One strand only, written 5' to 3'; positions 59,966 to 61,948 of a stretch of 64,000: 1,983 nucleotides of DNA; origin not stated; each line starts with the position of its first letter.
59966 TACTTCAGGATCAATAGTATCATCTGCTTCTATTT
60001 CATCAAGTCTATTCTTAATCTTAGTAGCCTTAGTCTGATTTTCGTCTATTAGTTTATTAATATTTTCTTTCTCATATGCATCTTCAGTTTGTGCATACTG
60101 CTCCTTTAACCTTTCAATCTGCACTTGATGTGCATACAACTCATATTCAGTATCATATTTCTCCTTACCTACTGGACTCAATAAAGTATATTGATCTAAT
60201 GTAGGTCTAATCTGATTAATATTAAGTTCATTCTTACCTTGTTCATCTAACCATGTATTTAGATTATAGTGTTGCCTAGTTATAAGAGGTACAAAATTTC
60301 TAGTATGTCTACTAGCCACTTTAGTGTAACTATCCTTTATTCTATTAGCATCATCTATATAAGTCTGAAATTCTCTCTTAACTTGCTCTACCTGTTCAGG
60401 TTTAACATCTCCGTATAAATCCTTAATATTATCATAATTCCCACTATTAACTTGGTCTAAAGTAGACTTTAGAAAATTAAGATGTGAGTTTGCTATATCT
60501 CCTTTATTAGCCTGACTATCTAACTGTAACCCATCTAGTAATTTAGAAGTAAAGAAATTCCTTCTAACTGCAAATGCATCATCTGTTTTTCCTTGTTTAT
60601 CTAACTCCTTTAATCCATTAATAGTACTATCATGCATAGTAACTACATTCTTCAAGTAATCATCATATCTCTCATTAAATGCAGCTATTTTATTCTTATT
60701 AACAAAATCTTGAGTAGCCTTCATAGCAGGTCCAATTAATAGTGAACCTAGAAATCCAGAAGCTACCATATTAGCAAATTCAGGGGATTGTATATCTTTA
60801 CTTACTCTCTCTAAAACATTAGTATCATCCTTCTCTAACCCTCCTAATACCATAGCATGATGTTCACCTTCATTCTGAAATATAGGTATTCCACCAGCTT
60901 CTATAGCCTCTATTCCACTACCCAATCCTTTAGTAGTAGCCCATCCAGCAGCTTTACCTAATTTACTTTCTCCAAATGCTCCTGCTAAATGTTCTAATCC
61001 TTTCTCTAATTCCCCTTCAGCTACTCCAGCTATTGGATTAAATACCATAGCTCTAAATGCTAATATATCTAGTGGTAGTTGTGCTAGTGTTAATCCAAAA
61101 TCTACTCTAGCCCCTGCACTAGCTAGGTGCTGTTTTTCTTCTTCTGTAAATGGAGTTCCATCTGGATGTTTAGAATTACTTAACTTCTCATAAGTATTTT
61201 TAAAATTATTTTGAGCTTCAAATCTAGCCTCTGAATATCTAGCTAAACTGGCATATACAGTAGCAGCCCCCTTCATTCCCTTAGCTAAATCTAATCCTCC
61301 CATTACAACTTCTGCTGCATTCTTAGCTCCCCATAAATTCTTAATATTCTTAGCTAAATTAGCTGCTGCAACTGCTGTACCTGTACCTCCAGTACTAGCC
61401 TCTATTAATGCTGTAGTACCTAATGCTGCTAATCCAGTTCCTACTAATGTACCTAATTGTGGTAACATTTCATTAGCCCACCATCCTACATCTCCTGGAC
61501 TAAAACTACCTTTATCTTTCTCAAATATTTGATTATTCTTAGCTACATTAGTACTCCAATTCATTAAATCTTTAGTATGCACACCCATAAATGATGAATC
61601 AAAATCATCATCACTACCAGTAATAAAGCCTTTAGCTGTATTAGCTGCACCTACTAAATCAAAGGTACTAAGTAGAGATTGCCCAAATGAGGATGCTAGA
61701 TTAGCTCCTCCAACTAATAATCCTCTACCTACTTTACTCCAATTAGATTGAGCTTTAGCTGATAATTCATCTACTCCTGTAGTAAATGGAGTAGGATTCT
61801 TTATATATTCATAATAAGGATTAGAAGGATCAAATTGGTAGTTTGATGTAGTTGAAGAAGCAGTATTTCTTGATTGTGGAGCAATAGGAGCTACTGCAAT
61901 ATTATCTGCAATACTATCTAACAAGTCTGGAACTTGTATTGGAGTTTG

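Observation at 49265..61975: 4236-aa single polypeptide fusing a Gly-zipper N-terminus, about 2800 aa of unknown modules and a two-DPBB RNA polymerase core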

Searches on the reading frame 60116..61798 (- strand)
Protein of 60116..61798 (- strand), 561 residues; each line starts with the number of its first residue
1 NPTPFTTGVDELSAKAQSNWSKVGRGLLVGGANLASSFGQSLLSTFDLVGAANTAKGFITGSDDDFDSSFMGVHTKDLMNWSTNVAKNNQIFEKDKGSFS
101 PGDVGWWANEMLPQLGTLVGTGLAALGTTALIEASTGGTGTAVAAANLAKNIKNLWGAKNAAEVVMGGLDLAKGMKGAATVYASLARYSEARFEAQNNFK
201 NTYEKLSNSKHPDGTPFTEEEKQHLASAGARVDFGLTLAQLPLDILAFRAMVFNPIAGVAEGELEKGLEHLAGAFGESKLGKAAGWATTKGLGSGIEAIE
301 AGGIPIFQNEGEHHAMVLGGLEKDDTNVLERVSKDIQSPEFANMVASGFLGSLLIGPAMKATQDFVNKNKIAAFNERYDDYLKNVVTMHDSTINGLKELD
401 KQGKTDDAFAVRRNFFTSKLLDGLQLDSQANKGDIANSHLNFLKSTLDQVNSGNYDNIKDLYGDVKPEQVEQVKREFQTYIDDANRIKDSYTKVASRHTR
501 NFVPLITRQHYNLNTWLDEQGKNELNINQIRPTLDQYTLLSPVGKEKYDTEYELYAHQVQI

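Call 64: search_protein_representatives(protein=window:60116-61798:-)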
Query: 561 residues. Proteins with E-value up to 0.001 (for the whole library): 72; up to 1e-10: 53; up to 1e-30: 27. The best 72 are listed.
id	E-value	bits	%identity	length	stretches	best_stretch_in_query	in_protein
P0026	0.0e+00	1249.4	100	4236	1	1-561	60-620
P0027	4.5e-124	431.9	43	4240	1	1-557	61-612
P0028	2.3e-122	426.2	43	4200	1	20-556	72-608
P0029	2.0e-120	419.8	43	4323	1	12-555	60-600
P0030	9.0e-116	404.5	41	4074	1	1-555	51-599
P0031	4.7e-112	392.2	41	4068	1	11-558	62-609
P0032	3.3e-109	382.8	42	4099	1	28-556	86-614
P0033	1.3e-106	374.2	40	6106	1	1-556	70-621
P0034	1.3e-106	374.2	42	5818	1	1-556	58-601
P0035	2.2e-104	366.9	37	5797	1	17-560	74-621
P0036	5.0e-104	365.7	39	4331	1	1-556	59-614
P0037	1.0e-99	351.5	39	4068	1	1-559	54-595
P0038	1.1e-96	341.4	37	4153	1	12-557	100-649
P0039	1.0e-95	338.2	44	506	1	1-449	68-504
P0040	1.3e-95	337.9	38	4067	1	5-548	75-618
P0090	4.0e-06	42.6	29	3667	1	89-522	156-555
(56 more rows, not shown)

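Call 67: list_cluster_members(proteins=[P0026])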
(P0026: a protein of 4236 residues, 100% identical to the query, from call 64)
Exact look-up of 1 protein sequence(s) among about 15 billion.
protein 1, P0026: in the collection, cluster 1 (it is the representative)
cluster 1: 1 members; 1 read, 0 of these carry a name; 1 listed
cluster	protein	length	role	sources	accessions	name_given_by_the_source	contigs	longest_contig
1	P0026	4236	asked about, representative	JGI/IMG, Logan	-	-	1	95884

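Call 91: predict_structure(alignment_id=A6)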
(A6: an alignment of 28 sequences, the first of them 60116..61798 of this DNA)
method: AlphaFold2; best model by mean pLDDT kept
length: 561 residues; sequences in the alignment: 28
mean_pLDDT: 76.5   pTM: 0.55
mean pLDDT of the five models: 76.5, 73.7, 72.0, 69.5, 69.3
residues with pLDDT >= 90: 109; 70-90: 302; 50-70: 82; < 50: 68
segments of 3 or more residues with pLDDT < 50: 1-6, 133-175, 365-378
pLDDT, mean of each block of 10 residues (from residue 1): 48 81 86 81 75 80 82 81 89 83 84 78 63 43 43 42 37 48 77 89 95 95 95 91 76 57 64 69 67 76 89 95 88 87 82 63 45 47 60 81 87 88 84 84 91 86 84 94 95 84 81 85 83 89 90 73 46
secondary structure, 60 per line:
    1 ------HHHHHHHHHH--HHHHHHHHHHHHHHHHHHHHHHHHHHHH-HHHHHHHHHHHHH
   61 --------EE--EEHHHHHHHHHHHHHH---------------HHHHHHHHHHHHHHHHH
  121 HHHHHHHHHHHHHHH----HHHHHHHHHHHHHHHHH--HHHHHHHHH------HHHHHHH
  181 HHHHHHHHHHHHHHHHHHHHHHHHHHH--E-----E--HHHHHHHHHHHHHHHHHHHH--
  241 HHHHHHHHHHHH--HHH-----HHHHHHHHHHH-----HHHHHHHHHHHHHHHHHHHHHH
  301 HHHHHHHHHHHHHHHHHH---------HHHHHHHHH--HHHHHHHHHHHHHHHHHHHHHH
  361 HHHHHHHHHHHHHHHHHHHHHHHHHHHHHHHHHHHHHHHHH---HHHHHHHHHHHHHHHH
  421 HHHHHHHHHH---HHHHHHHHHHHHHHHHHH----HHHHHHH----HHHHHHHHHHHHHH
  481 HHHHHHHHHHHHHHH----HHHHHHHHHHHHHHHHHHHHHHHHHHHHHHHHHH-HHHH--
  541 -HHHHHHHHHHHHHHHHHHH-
elements in order: H7-16 H19-46 H48-60 H75-88 H104-135 H140-156 H159-167 H174-207 H219-238 H241-252 H263-273 H279-318 H328-336 H339-401 H405-430 H434-451 H456-462 H467-495 H500-533 H535-538 H542-560

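Call 94: fold_search(model_id=the predicted structure, library=pdb)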
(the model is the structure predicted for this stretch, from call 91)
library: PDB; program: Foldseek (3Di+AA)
matches with E <= 10: 238; with E <= 0.001: 0
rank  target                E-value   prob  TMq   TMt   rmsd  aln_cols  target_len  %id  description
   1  9y6s_9b               2.6e-01  0.14  0.11  0.07  37.6       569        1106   10  96-nm repeat of the Leishmania tarentolae doublet microtubule (released 2025-12-17)
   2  8b37_B                5.1e-01  0.14  0.14  0.13  26.5       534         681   12  Crystal structure of Pyrobaculum aerophilum potassium-independent proton pumping membrane integral pyrophosphatase in  (released 2024-01-17)
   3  3zev_B                5.1e-01  0.12  0.11  0.16  19.5       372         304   10  Structure of Thermostable Agonist-bound Neurotensin Receptor 1 Mutant without Lysozyme Fusion (released 2014-01-29)
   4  9exz_B                5.1e-01  0.10  0.13  0.12  29.9       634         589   11  Efficient and scalable protein design using a relaxed sequence space (released 2024-10-16)
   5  9p88_R                6.8e-01  0.11  0.11  0.16  19.5       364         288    9  NTSR1-G11-NTS(8-13) Complex in the Non-Canonical, AHD Open State (NC-Open-Apo) (released 2026-03-25)
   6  9exz_A                7.4e-01  0.10  0.13  0.13  28.9       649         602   10  Efficient and scalable protein design using a relaxed sequence space (released 2024-10-16)
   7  8b37_A                8.1e-01  0.09  0.12  0.11  27.0       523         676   14  Crystal structure of Pyrobaculum aerophilum potassium-independent proton pumping membrane integral pyrophosphatase in  (released 2024-01-17)
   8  9p86_R                9.2e-01  0.12  0.11  0.18  19.4       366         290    9  NTSR1-G11-NTS(8-13) Complex in the Canonical, AHD Open State (C-Open-Apo) (released 2026-03-25)
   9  5gli                  1.2e+00  0.06  0.09  0.11  28.0       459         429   10  Human endothelin receptor type-B in the ligand-free form (released 2016-09-07)
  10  8th4_A                1.3e+00  0.07  0.11  0.15  29.8       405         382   12  Structure of AT118-L Nanobody Antagonist in Complex with the Angiotensin II Type I Receptor and Losartan (released 2024-05-22)
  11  7rtw_A                1.3e+00  0.04  0.07  0.10  36.8       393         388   12  Cryo-EM structure of a TTYH3 cis-dimer (released 2021-08-25)
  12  7p5c_A                1.3e+00  0.04  0.07  0.09  35.6       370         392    9  Cryo-EM structure of human TTYH3 in Ca2+ and GDN (released 2021-08-11)
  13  6os0_A                1.3e+00  0.07  0.10  0.14  29.3       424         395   11  Structure of synthetic nanobody-stabilized angiotensin II type 1 receptor bound to angiotensin II (released 2020-02-19)
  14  8fn0_A                1.3e+00  0.06  0.10  0.15  18.8       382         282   10  CryoEM structure of Go-coupled NTSR1 with a biased allosteric modulator (released 2023-03-29)
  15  5jae_B                1.3e+00  0.04  0.09  0.10  31.2       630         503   10  LeuT in the outward-oriented, Na+-free return state, P21 form at pH 6.5 (released 2016-06-01)
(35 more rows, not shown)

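Call 95: fold_search(model_id=the predicted structure, library=viral)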
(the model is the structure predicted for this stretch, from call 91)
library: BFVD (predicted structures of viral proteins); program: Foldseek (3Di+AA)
matches with E <= 10: 307; with E <= 0.001: 3
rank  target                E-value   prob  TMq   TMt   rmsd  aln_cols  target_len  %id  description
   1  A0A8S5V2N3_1          1.5e-04  1.00  0.21  0.14  24.7       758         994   13  Structural protein [CrAss-like virus sp. ctelJ1]
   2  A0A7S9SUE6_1          4.9e-04  1.00  0.26  0.16  23.9       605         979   16  Uncharacterized protein [Virus NIOZ-UU157]
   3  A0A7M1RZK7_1          7.5e-04  1.00  0.32  0.15  27.0       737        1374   15  ART-PolyVal-like domain-containing protein [uncultured phage cr271_1]
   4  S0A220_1              1.6e-03  1.00  0.28  0.18  26.7       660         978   14  Structural protein [Cellulophaga phage phi4:1]
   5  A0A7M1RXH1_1          2.6e-03  0.98  0.19  0.09  28.9       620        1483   12  Uncharacterized protein [uncultured phage cr108_1]
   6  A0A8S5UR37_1          2.7e-03  1.00  0.23  0.10  28.4       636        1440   17  Uncharacterized protein [Podoviridae sp. ctQyH19]
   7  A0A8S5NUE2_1          3.4e-03  0.92  0.19  0.11  27.0       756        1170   13  Uncharacterized protein [CrAss-like virus sp. ctWDt29]
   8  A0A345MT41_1          5.1e-03  0.98  0.23  0.14  26.0       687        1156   15  Putative RNAP associated protein fused to zincin protease [crAssphage sp. isolate ctbg_1]
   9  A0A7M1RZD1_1          6.1e-03  0.99  0.23  0.11  25.0       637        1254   15  Uncharacterized protein [uncultured phage cr127_1]
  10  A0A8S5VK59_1          7.2e-03  0.82  0.17  0.11  27.0       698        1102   11  (no name in the UniProt tables at hand)
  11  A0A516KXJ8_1          9.2e-03  0.92  0.20  0.11  26.2       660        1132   14  (no name in the UniProt tables at hand)
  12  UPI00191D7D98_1       1.2e-02  0.95  0.25  0.15  28.6       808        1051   10  (no name look-up for this kind of identifier)
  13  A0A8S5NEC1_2          1.4e-02  0.23  0.09  0.07  32.5       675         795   12  Tail tape measure [Siphoviridae sp. ctHEr2]
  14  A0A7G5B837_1          1.5e-02  0.99  0.27  0.17   9.8       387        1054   17  Uncharacterized protein [Ralstonia phage Alix]
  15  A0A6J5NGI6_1          3.1e-02  0.87  0.21  0.16  16.9       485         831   13  Large polyvalent protein associated domain-containing protein [uncultured Caudovirales phage]
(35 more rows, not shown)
